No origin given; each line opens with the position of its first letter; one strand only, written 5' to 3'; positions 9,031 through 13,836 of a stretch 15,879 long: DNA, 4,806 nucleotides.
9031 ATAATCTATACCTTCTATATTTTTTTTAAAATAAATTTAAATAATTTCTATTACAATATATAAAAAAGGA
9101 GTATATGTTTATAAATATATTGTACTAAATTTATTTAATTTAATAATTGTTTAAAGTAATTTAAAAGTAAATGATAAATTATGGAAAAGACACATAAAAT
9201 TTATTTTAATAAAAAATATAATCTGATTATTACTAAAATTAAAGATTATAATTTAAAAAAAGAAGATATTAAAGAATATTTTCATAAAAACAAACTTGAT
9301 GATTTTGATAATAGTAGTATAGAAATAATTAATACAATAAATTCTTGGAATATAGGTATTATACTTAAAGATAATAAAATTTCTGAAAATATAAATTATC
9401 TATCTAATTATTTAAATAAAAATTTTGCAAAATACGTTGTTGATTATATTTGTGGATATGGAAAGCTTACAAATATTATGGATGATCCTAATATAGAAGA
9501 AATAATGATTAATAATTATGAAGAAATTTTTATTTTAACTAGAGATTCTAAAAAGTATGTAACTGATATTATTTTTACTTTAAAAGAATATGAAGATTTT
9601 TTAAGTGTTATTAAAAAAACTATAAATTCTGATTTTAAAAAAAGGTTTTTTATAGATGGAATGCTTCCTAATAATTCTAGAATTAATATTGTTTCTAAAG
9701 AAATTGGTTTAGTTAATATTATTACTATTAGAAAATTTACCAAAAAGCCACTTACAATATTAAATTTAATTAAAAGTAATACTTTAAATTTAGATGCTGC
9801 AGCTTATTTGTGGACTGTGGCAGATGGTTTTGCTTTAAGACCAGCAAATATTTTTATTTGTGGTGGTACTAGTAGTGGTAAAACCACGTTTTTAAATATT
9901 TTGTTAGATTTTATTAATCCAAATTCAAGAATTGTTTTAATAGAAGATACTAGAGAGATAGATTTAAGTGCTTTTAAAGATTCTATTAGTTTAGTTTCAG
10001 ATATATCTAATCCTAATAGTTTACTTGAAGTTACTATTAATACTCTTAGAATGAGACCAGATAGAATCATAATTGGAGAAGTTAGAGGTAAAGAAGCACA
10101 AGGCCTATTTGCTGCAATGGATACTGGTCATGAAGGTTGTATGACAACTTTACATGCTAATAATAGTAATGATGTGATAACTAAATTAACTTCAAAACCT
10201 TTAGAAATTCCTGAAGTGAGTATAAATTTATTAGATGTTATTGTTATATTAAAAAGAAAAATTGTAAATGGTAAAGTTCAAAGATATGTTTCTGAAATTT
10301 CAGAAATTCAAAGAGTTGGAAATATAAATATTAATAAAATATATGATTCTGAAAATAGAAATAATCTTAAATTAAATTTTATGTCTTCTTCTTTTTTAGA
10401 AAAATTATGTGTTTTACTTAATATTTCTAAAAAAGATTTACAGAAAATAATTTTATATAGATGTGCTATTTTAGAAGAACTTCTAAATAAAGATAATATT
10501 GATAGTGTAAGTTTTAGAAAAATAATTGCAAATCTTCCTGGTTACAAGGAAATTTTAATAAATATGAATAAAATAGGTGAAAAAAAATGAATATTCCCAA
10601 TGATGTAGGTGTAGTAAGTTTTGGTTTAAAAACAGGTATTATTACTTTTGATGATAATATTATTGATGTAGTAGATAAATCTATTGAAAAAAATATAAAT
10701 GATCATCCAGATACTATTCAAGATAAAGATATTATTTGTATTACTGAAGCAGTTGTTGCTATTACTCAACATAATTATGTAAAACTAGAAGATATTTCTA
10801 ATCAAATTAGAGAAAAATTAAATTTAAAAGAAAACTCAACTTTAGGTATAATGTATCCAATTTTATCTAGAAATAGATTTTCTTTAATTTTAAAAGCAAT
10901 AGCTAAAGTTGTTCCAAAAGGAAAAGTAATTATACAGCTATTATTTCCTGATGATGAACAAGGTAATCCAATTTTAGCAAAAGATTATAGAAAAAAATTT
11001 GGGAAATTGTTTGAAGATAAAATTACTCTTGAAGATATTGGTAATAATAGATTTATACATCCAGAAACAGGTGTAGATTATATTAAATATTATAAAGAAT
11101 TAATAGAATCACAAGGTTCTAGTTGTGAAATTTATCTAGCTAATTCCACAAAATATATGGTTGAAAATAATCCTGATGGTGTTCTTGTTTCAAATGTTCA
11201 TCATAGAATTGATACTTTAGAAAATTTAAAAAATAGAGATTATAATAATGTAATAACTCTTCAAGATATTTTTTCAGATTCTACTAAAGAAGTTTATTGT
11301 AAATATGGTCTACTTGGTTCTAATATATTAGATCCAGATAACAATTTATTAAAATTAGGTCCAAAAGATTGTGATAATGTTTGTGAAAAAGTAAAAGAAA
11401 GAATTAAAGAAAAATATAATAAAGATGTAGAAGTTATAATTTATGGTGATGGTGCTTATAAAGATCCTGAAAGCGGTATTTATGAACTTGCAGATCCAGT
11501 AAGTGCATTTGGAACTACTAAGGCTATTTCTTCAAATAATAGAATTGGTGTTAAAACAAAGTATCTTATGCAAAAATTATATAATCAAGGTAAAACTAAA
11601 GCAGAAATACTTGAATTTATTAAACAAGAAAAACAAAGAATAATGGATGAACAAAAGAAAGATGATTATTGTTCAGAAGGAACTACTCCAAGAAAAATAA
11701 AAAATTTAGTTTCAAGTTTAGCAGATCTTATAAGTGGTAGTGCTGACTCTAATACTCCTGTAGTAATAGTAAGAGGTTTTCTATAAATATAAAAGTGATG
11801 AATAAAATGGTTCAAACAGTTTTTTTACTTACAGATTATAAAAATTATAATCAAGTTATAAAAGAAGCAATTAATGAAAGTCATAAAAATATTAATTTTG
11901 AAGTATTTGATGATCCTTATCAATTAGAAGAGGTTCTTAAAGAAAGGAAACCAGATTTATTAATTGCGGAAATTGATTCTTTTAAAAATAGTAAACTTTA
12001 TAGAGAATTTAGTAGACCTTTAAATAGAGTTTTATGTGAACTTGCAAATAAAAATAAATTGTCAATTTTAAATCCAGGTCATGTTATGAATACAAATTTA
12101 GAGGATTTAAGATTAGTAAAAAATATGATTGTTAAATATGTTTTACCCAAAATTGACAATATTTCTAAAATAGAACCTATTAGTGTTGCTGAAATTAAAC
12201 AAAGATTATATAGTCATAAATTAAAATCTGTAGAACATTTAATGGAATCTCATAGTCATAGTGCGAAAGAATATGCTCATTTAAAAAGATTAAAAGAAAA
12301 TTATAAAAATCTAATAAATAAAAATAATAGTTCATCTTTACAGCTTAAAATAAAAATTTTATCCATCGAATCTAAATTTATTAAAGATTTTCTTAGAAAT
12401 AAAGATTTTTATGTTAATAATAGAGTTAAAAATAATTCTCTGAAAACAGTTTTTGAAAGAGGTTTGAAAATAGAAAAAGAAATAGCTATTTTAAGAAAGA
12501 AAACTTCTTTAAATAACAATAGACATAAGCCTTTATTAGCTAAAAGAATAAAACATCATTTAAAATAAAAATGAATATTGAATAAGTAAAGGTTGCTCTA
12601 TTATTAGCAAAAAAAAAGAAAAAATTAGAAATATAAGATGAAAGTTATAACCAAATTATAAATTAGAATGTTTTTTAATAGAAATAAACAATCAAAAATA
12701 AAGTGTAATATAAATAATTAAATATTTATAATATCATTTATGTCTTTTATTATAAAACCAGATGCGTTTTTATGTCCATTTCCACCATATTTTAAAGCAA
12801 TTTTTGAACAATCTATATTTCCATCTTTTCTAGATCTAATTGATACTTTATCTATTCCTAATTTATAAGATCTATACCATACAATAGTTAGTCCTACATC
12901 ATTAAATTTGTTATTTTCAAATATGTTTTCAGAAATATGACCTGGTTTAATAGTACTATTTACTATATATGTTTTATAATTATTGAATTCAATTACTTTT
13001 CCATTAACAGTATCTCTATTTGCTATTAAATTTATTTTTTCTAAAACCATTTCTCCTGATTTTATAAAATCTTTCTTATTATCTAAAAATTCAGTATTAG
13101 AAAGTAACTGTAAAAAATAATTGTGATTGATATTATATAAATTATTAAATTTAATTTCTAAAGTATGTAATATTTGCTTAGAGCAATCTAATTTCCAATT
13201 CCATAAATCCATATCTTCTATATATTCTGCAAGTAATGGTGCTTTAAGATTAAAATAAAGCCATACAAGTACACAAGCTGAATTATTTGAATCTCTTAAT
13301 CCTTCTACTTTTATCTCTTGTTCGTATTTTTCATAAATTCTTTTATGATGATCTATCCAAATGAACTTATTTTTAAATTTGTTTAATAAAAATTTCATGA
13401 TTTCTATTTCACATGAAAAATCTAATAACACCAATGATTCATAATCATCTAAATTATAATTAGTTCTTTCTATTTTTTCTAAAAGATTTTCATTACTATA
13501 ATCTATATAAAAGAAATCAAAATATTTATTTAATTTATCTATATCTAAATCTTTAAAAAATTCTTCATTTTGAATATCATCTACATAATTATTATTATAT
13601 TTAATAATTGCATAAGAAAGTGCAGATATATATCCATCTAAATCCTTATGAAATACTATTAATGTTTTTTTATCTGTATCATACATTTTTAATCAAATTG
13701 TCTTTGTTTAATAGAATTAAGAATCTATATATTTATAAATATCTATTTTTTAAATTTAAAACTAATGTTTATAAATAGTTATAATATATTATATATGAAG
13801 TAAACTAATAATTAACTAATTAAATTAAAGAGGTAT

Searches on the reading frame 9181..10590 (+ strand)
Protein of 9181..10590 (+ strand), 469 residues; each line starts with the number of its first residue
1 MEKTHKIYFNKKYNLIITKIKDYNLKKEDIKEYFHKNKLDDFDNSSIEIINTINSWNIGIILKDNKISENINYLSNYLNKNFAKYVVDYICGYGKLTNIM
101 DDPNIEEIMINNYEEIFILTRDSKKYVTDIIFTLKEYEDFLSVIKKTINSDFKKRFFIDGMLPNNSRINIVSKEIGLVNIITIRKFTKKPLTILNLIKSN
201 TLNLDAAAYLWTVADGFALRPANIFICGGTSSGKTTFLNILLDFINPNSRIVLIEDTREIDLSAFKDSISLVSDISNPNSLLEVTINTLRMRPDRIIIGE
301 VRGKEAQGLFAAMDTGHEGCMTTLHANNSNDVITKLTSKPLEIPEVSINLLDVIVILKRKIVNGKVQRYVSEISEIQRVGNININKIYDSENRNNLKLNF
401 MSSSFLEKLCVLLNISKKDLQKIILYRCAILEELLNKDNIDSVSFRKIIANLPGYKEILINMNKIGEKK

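Call 7: search_protein_families(library=pfam, max_evalue=1, proteins=[window:9181-10590:+])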
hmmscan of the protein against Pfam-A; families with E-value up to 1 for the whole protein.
window:9181-10590:+ (469 aa): 7 families
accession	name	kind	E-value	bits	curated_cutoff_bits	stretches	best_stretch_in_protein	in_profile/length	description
PF00437.27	T2SSE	-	7.7e-30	104.2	24.9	1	178-349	104-268/370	Type II/IV secretion system protein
PF00005.33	ABC_tran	-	0.0037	18.3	25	1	224-301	14-80/137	ABC transporter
PF01580.24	FtsK_SpoIIIE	-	0.013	15.4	24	1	221-242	39-60/221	FtsK/SpoIIIE family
PF00350.29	Dynamin_N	-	0.014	15.9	27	1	224-249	1-27/168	Dynamin family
PF06414.18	Zeta_toxin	-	0.058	13.3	22.3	1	220-256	15-51/199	Zeta toxin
PF10412.15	TrwB_AAD_bind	-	0.081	12.2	20.5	1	222-265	16-59/387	Type IV secretion-system coupling protein DNA-binding domain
PF14532.12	Sigma54_activ_2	-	0.18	12.5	25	0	220-265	20-65/138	Sigma-54 interaction domain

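Call 9: search_protein_families(library=ncbifam, max_evalue=1, proteins=[window:9181-10590:+])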
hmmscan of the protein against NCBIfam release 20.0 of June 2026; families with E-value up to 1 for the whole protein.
window:9181-10590:+ (469 aa): 26 families (the best 25 are shown)
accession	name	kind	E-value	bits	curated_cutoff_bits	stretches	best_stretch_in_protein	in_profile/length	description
NF058587.1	archaellum_moto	equivalog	1.3e-61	209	550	1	50-451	103-516/527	archaellum flagellar ATPase motor FlaI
TIGR03819.1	heli_sec_ATPase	hypoth_equivalog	2.8e-40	138.5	373.15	1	84-337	43-298/340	TadA family conjugal transfer-associated ATPase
TIGR02782.1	TrbB_P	equivalog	2.9e-39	135.2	304.55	1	95-377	13-294/303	P-type conjugative transfer ATPase TrbB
TIGR02788.1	VirB11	equivalog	7.3e-37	127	249.95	2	222-337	145-263/308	P-type DNA transfer ATPase VirB11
NF053672.1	bindosome_BasE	exception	5e-36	124.5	1000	1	79-441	122-496/512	bindosome assembly system ATPase subunit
NF010475.0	PRK13900.1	equivalog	6.1e-32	111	389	2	222-374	161-323/333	type IV secretion system ATPase VirB11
NF010469.0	PRK13894.1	subfamily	2e-30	106.2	508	1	95-377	26-308/320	conjugal transfer ATPase TrbB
NF010407.0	PRK13833.1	subfamily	4.3e-29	102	499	1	95-379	21-303/323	conjugal transfer protein TrbB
NF010425.0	PRK13851.1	equivalog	1.1e-17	63.9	461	1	223-338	164-282/344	type IV secretion system protein VirB11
TIGR01420.1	pilT_fam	subfamily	5.2e-13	48.9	319.1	1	193-336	94-239/343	PilT/PilU family type 4a pilus ATPase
NF041000.1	ATPase_ComGA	equivalog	6.3e-13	48.3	300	1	224-348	131-254/267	competence type IV pilus ATPase ComGA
TIGR02533.1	type_II_gspE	equivalog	2.9e-09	36.1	630.25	1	224-384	246-405/486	type II secretion system ATPase GspE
NF007755.0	PRK10436.1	equivalog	3.5e-09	35.8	617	1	210-338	208-334/465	type II secretion system protein GspE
TIGR02525.1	plasmid_TraJ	equivalog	1.3e-08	34.3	368.3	1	225-354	153-289/372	plasmid transfer ATPase TraJ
TIGR02538.1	type_IV_pilB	equivalog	1e-07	31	675.65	1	224-338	319-431/564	type IV-A pilus assembly ATPase PilB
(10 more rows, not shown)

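Call 46: find_homologous_proteins(query=window:9181-10590:+, max_evalue=1e-10)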
Query window:9181-10590:+ (469 aa): 4957 proteins with E <= 1e-10 among 8000 candidates; the best 120 are listed.
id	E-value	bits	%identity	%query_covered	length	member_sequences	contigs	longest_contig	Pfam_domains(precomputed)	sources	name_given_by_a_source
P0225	3.8e-297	1003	100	100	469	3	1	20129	PF00437.27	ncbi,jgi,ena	-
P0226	4.5e-224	762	76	99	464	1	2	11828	PF00437.27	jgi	jgi:archaeal flagellar protein FlaI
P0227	4.7e-143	495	57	91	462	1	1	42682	PF00437.27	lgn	-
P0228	1.5e-141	490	57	82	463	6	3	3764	PF10412.16,PF00437.27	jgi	jgi:archaeal flagellar protein FlaI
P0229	1.7e-141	490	55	97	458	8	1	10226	PF00437.27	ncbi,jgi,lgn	jgi:flagellar protein FlaI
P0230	9.1e-141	488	55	94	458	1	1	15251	PF00437.27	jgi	-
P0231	2.5e-140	486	54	93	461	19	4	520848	PF00437.27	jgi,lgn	jgi:flagellar protein FlaI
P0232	6.4e-140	485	53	96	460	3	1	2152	PF00437.27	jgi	jgi:flagellar protein FlaI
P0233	8.3e-140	484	54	93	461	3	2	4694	PF00437.27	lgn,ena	-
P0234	1.5e-138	480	55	91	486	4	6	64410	PF00437.27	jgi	jgi:Flp pilus assembly CpaF family ATPase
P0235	6.2e-138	478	52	97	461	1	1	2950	PF10412.16,PF00437.27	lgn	-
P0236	2.7e-137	476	52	97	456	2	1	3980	PF00437.27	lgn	-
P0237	4.5e-137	475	53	97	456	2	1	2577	PF00437.27,PF14532.13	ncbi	-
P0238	7.4e-136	471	52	98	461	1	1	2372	PF00437.27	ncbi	-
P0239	2.5e-135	470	51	98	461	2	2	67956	PF00437.27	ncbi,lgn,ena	ncbi:MAG: ATPase, T2SS/T4P/T4SS family [archaeon]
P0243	5.9e-133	462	50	96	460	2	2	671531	PF00437.27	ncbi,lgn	-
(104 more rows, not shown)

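Call 47: find_encoding_contigs(protein=P0243, flank=10000, max_places=1)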
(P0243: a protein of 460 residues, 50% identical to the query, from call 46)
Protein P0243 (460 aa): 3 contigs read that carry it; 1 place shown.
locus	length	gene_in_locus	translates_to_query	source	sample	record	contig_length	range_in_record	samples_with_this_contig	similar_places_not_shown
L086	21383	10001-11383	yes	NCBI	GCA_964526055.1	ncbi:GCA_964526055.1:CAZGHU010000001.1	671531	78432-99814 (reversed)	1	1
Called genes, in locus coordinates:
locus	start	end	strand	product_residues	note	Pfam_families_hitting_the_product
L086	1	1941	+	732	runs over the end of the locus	PF00009:GTP_EFTU, PF01926:MMR_HSR1 (faint), PF22042:EF-G_D2, PF03144:GTP_EFTU_D2, PF14492:EFG_III, PF03764:EFG_IV, PF00679:EFG_C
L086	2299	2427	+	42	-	-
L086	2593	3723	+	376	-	PF02670:DXP_reductoisom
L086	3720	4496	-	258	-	PF04414:tRNA_deacylase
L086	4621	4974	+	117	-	-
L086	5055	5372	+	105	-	PF07885:Ion_trans_2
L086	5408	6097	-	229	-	PF05552:MS_channel_1st_1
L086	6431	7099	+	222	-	PF00005:ABC_tran, PF13304:AAA_21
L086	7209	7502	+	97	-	-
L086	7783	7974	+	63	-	-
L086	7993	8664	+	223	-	PF06182:ABC2_membrane_6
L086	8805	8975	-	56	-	-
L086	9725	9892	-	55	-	-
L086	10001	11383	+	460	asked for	PF00437:T2SSE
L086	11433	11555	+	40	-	-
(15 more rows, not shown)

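Call 48: find_encoding_contigs(protein=P0231, flank=10000, max_places=1)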
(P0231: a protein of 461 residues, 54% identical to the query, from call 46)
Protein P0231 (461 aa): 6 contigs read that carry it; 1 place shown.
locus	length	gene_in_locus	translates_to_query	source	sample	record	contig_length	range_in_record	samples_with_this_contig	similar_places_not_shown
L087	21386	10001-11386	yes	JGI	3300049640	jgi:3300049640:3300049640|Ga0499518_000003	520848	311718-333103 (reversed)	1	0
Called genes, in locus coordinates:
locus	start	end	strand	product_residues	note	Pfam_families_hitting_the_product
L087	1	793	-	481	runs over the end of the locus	PF01943:Polysacc_synt, PF13440:Polysacc_synt_3, PF03023:MurJ (weak)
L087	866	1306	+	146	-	PF04138:GtrA_DPMS_TM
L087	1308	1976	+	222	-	PF00730:HhH-GPD, PF00633:HHH (weak)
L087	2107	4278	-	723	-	PF09826:Beta_propel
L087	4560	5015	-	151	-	-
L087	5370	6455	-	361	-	PF09376:NurA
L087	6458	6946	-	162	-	PF05016:ParE_toxin, PF05973:Gp49 (faint)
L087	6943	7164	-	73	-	PF26688:RHH_12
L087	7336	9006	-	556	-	PF07581:Glug (weak)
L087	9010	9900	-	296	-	PF05569:Peptidase_M56 (faint), PF01435:Peptidase_M48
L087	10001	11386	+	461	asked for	PF00437:T2SSE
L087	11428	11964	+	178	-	-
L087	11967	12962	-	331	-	PF07521:RMMBL (weak)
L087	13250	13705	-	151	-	-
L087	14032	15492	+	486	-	-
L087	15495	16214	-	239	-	-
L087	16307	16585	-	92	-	PF01918:Alba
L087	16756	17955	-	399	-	PF00266:Aminotran_5, PF00155:Aminotran_1_2 (weak), PF01041:DegT_DnrJ_EryC1 (weak), PF01053:Cys_Met_Meta_PP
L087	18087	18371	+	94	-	PF00935:Ribosomal_L44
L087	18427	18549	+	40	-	-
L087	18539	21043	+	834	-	PF14890:Intein_splicing, PF14528:LAGLIDADG_3, PF01935:DUF87 (weak)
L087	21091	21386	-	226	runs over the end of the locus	-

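Call 79: search_protein_families(library=pfam, max_evalue=0.01, proteins=[L087:7336-9006:-])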
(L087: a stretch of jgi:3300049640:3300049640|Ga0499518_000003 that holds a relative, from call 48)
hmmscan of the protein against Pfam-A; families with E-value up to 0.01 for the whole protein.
L087:7336-9006:- (556 aa): 2 families
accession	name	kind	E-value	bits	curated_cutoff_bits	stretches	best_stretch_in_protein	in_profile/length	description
PF07581.17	Glug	-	5.7e-19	67.6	20.5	2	324-349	2-27/28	The GLUG motif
PF07790.16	Pilin_N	-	0.0079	17.5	25.2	0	6-29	1-24/78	Archaeal Type IV pilin, N-terminal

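Call 82: find_encoding_contigs(protein=P0225, flank=10000, max_places=3)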
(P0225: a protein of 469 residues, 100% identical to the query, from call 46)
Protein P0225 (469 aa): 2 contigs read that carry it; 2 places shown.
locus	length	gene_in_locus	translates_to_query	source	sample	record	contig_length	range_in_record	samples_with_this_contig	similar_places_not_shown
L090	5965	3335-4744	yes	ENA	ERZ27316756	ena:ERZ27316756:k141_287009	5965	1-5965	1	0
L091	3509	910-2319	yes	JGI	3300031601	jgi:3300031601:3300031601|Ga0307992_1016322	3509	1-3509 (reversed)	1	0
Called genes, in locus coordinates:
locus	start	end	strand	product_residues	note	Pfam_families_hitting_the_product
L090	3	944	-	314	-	?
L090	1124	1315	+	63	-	PF13459:Fer4_15 (faint), PF13370:Fer4_13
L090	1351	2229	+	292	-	PF01261:AP_endonuc_2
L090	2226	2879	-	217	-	-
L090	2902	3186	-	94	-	-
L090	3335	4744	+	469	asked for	PF00437:T2SSE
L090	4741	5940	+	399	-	PF01996:F420_ligase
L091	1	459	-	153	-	?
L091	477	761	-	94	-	-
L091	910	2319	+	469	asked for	PF00437:T2SSE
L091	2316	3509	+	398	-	?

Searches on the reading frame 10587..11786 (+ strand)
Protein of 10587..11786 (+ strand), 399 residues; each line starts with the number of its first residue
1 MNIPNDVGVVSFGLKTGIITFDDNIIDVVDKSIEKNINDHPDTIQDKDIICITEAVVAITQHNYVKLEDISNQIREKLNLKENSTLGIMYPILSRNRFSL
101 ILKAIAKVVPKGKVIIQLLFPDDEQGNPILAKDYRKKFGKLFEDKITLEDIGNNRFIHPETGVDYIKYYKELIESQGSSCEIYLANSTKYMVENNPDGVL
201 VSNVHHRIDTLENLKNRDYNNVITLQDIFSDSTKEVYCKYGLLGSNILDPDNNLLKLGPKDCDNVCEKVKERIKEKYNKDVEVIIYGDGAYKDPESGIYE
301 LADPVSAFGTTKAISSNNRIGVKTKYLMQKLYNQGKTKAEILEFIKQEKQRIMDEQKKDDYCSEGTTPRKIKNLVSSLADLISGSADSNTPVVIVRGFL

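Call 8: search_protein_families(library=pfam, max_evalue=0.01, proteins=[window:10587-11786:+])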
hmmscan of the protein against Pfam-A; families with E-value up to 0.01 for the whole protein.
window:10587-11786:+ (399 aa): 1 family
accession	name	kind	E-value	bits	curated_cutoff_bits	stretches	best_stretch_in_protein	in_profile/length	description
PF01996.21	F420_ligase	-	5.6e-38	131.1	25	1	13-397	1-218/218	F420-0:Gamma-glutamyl ligase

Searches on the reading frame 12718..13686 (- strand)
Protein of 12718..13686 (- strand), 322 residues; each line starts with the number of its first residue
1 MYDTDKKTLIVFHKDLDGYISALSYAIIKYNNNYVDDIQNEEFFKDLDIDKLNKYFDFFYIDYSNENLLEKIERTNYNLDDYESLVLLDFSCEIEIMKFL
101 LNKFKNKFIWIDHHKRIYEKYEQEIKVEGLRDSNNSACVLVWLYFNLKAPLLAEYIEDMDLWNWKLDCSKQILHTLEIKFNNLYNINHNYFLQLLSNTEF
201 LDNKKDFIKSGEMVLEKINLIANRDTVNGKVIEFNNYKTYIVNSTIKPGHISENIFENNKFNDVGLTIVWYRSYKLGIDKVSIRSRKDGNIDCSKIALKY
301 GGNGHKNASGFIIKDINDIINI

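Call 8: search_protein_families(library=pfam, max_evalue=0.01, proteins=[window:12718-13686:-])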
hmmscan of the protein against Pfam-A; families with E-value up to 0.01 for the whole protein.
window:12718-13686:- (322 aa): 2 families
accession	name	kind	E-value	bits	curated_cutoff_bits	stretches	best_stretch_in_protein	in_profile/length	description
PF01368.27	DHH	-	1.4e-06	29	28.1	1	7-143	1-100/125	DHH family, N-terminal domain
PF02272.25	DHHA1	-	0.00059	20.7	25.9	1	278-319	42-89/102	DHHA1 domain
